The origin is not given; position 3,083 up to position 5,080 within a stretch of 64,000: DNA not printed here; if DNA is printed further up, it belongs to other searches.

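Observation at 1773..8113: Three cobalamin-binding radical SAM enzymes flanking a GT-C (ArnT/PMT-like) glycosyltransferase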

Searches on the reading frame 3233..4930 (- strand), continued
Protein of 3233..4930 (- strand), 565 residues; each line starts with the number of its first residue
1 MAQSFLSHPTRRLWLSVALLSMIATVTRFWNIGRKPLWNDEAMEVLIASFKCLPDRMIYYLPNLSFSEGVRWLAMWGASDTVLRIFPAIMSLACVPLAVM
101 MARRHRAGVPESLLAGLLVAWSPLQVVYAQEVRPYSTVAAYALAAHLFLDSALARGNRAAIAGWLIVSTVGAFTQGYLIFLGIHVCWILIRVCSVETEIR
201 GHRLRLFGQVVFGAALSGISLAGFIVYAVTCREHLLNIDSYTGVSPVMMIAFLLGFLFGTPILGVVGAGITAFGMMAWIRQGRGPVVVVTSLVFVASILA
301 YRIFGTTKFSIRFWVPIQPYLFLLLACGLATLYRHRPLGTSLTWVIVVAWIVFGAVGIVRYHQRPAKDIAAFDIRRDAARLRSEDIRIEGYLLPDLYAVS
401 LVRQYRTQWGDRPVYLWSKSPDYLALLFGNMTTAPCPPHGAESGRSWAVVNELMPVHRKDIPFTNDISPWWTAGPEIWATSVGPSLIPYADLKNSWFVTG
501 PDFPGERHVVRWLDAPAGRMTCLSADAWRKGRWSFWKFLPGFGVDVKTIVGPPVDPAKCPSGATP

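Call 30: search_solved_structures(query=A2, max_evalue=1, show_alignments=2)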
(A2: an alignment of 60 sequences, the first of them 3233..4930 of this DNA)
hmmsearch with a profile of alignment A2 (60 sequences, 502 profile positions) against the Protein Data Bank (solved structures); distinct sequences matched with E-value up to 1: 8.
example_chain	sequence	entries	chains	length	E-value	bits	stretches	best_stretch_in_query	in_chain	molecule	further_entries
5ezm_A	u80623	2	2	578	1.3e-07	34.1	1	21-364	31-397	4-amino-4-deoxy-L-arabinose transferase or related glycosyltransferases of PMT family | 4-amino-4-deoxy-L-arabinose (L-Ara4N) transferase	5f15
3waj_A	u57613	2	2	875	2.7e-05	26.4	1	88-133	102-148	Transmembrane oligosaccharyl transferase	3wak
5gmy_A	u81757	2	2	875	2.7e-05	26.4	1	88-133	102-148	Transmembrane oligosaccharyl transferase, putative | Dolichyl-phosphooligosaccharide-protein glycotransferase 3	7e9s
9i5k_A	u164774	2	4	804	5.7e-05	25.4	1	13-230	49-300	Dolichyl-phosphate-mannose--protein mannosyltransferase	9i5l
9qks_G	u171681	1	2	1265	0.064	15.3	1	320-372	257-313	ESX secretion system protein YukB,Green fluorescent protein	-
7w6k_A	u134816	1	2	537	0.28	13.2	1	201-364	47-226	GmALMT12/QUAC1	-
7p61_J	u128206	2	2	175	0.81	11.7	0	152-287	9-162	NADH-quinone oxidoreductase subunit J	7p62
3rko_J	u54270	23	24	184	0.96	11.4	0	152-287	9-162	NADH-QUINONE OXIDOREDUCTASE SUBUNIT J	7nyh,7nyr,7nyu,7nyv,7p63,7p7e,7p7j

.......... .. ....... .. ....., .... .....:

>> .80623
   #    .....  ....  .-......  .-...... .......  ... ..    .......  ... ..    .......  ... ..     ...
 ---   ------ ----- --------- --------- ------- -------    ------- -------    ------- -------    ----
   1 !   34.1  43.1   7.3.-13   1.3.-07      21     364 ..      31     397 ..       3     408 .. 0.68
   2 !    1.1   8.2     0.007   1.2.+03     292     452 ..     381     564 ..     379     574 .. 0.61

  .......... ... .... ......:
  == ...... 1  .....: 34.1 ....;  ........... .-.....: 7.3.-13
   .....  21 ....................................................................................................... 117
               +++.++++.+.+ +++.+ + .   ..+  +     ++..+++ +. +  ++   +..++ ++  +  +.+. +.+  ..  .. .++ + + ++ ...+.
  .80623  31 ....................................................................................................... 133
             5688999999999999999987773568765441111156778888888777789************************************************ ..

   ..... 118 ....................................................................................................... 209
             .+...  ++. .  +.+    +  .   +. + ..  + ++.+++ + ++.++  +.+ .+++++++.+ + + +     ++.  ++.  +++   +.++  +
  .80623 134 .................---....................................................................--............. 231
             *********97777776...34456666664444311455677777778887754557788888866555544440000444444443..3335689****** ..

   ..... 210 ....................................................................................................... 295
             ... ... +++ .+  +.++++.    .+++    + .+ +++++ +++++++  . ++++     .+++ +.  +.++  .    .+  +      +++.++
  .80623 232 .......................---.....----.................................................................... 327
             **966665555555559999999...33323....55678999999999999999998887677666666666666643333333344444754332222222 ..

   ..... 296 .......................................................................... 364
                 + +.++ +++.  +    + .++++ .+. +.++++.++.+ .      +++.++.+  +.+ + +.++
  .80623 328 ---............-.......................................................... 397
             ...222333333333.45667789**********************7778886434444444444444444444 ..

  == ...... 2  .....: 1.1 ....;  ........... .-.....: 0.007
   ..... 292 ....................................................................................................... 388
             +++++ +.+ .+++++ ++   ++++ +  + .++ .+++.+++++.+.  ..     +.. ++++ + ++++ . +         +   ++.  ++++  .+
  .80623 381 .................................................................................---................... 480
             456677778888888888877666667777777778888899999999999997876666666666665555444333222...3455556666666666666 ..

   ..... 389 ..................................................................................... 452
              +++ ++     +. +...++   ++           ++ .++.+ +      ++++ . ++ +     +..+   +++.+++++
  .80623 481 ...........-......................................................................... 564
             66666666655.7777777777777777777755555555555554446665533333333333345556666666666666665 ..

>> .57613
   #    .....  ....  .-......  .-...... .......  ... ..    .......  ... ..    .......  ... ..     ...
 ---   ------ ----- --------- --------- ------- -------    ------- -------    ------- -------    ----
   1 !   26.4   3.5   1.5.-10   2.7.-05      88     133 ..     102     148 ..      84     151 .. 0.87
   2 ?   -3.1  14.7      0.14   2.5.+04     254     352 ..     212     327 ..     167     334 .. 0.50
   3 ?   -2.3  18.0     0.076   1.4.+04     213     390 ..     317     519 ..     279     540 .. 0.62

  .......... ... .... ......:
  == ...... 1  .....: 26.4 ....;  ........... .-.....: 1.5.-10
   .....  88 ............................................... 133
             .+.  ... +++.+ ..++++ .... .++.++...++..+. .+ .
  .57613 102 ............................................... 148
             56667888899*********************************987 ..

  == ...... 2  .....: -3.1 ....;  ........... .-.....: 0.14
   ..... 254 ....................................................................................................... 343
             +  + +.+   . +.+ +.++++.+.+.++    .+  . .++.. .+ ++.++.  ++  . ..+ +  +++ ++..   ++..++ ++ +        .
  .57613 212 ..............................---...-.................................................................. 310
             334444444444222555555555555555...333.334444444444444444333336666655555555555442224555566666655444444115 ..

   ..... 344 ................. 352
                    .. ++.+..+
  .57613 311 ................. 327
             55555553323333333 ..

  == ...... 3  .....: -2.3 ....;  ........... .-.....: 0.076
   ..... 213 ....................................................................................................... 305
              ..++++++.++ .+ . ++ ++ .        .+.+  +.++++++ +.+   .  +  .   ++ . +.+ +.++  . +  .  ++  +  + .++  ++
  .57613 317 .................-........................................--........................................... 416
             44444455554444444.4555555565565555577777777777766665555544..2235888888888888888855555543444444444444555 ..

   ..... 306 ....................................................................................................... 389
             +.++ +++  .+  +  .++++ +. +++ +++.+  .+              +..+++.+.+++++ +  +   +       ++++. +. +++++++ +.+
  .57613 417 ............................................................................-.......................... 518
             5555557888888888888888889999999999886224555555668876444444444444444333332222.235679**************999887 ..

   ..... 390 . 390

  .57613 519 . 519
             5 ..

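Call 42: predict_structure(alignment_id=A2)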
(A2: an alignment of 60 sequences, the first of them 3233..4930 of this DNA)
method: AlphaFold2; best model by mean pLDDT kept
length: 565 residues; sequences in the alignment: 60
mean_pLDDT: 80.0   pTM: 0.87
mean pLDDT of the five models: 80.0, 77.8, 77.7, 77.2, 75.6
residues with pLDDT >= 90: 212; 70-90: 213; 50-70: 89; < 50: 51
segments of 3 or more residues with pLDDT < 50: 1-6, 502-507, 515-518, 523-551, 561-565
pLDDT, mean of each block of 10 residues (from residue 1): 54 96 98 89 85 78 84 89 96 98 95 97 94 95 96 92 95 87 92 77 87 91 84 72 75 68 89 96 92 89 74 92 97 93 95 91 75 85 88 82 69 76 68 62 77 72 66 72 83 66 51 52 46 42 42 55 41
secondary structure, 60 per line:
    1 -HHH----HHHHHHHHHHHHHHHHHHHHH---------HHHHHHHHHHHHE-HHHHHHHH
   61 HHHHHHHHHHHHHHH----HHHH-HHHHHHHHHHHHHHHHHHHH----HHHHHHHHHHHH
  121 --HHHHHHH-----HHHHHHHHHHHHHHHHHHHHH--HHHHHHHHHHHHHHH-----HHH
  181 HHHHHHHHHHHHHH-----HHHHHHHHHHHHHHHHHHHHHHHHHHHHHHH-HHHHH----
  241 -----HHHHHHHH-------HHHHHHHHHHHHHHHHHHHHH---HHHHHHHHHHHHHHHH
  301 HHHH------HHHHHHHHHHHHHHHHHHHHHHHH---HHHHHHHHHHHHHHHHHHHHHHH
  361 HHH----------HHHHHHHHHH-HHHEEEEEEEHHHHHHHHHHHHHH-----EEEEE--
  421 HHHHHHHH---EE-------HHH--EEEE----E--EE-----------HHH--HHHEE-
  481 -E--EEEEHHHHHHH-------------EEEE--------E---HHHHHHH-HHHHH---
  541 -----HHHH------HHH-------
elements in order: H9-29 H39-50 H53-75 H80-83 H85-104 H109-120 H123-129 H135-155 H158-172 H178-194 H200-230 H232-236 H246-253 H261-281 H285-304 H311-334 H338-363 H374-383 E388-394 H395-408 E414-418 H421-428 E446-449 E485-488 H489-495 E509-512 H525-531 H533-537 H546-549

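Call 45: fold_search(model_id=the predicted structure, library=pdb)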
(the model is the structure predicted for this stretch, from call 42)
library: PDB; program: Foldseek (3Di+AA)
matches with E <= 10: 441; with E <= 0.001: 22
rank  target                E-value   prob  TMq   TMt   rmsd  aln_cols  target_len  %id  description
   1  6s7o_A                2.3e-06  1.00  0.47  0.41   9.8       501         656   10  Cryo-EM structure of human oligosaccharyltransferase complex OST-A (released 2019-12-18)
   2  7oci_F                3.1e-06  1.00  0.48  0.44  11.2       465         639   11  Cryo-EM structure of yeast Ost6p containing oligosaccharyltransferase complex (released 2022-02-16)
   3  8pn9_A                3.1e-06  1.00  0.52  0.46   7.8       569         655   11  Structure of human oligosaccharyltransferase OST-A complex bound to NGI-1 (released 2024-05-08)
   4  5ezm                  5.7e-06  1.00  0.46  0.48   9.6       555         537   14  Crystal Structure of ArnT from Cupriavidus metallidurans in the apo state (released 2016-02-17)
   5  6ezn_F                8.7e-06  1.00  0.48  0.43  11.1       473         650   10  Cryo-EM structure of the yeast oligosaccharyltransferase (OST) complex (released 2018-01-17)
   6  6gxc_A                8.7e-06  1.00  0.49  0.40   7.4       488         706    9  Bacterial oligosaccharyltransferase PglB in complex with an inhibitory peptide and a reactive lipid-linked oligosaccha (released 2018-11-14)
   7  5f15                  1.3e-05  1.00  0.45  0.47   9.7       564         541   14  Crystal Structure of ArnT from Cupriavidus metallidurans bound to Undecaprenyl phosphate (released 2016-02-17)
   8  3wak                  1.5e-05  1.00  0.47  0.33   8.2       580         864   12  Crystal structure of the Archaeoglobus fulgidus oligosaccharyltransferase (O29867_ARCFU) in the apo form (released 2013-10-30)
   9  6s7t_A                1.6e-05  1.00  0.49  0.41   9.9       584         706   10  Cryo-EM structure of human oligosaccharyltransferase complex OST-B (released 2019-12-18)
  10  8b6l_I                1.8e-05  1.00  0.48  0.41  10.9       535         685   11  Subtomogram average of the human Sec61-TRAP-OSTA-translocon (released 2022-12-07)
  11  3rce_A                1.9e-05  1.00  0.45  0.38   8.3       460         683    9  Bacterial oligosaccharyltransferase PglB (released 2011-06-15)
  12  9i5k_A                2.0e-05  1.00  0.44  0.49   7.5       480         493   12  Structure of the Chaetomium thermophilum Pmt4 homodimer (C2 symmetry) (released 2025-12-24)
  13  5ogl_A                2.2e-05  1.00  0.48  0.40   7.0       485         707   10  Structure of bacterial oligosaccharyltransferase PglB in complex with an acceptor peptide and an lipid-linked oligosac (released 2017-10-25)
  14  6ftg_5                2.2e-05  1.00  0.46  0.42  13.6       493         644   11  Subtomogram average of OST-containing ribosome-translocon complexes from canine rough microsomal membranes (released 2018-03-21)
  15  8age_A                3.0e-05  1.00  0.50  0.45   9.9       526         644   10  Structure of yeast oligosaccharylransferase complex with acceptor peptide bound (released 2022-12-07)
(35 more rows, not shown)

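Call 46: search_protein_families(library=pfam, proteins=[L001:13374-14450:+, L001:14596-15201:+, L001:15296-18325:+, L001:18342-19052:-], max_evalue=0.1)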
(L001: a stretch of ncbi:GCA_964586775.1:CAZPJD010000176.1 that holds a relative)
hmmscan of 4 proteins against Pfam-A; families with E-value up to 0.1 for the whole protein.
L001:13374-14450:+ (358 aa): 1 family
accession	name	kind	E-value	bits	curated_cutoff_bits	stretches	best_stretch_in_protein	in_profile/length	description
PF01925.25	TauE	-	0.008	16.3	32.6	1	269-344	20-95/237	Sulfite exporter TauE/SafE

L001:14596-15201:+ (201 aa): 0 families

L001:15296-18325:+ (1009 aa): 4 families
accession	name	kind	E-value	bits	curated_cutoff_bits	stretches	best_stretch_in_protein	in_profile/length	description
PF13579.12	Glyco_trans_4_4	-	6.2e-05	23.8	29.7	1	22-149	2-145/158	Glycosyl transferase 4-like domain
PF13439.12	Glyco_transf_4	-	0.00024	21.6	28.5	1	21-149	2-151/170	Glycosyltransferase Family 4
PF13692.12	Glyco_trans_1_4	-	0.00029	21.5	27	1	249-338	59-141/142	Glycosyl transferases group 1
PF00534.26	Glycos_transf_1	-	0.0027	17.7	26.4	1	290-351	109-170/172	Glycosyl transferases group 1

L001:18342-19052:- (236 aa): 1 family
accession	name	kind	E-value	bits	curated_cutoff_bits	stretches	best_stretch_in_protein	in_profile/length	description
PF13384.12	HTH_23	-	0.071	13.4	24.6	0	194-218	17-41/50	Homeodomain-like domain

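Call 84: find_related_loci(query=A1, collection=metagenome_contigs, flank=10000)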
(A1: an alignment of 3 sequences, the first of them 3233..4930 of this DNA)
Query A1 (565 aa) in metagenome_contigs; peptide patterns used: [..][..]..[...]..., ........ (x = any residue, [..] = any of these).
217 stretches matched a pattern; 4 encode a relative of the query (tblastn E <= 1e-3); 4 distinct loci.
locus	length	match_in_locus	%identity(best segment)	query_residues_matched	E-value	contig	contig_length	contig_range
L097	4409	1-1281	49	138-565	1e-134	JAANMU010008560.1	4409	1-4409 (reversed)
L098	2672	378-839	23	26-177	1e-8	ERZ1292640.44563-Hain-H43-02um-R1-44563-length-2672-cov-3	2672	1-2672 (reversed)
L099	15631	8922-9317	32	6-136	1e-8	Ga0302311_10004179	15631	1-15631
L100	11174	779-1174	32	6-136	1e-8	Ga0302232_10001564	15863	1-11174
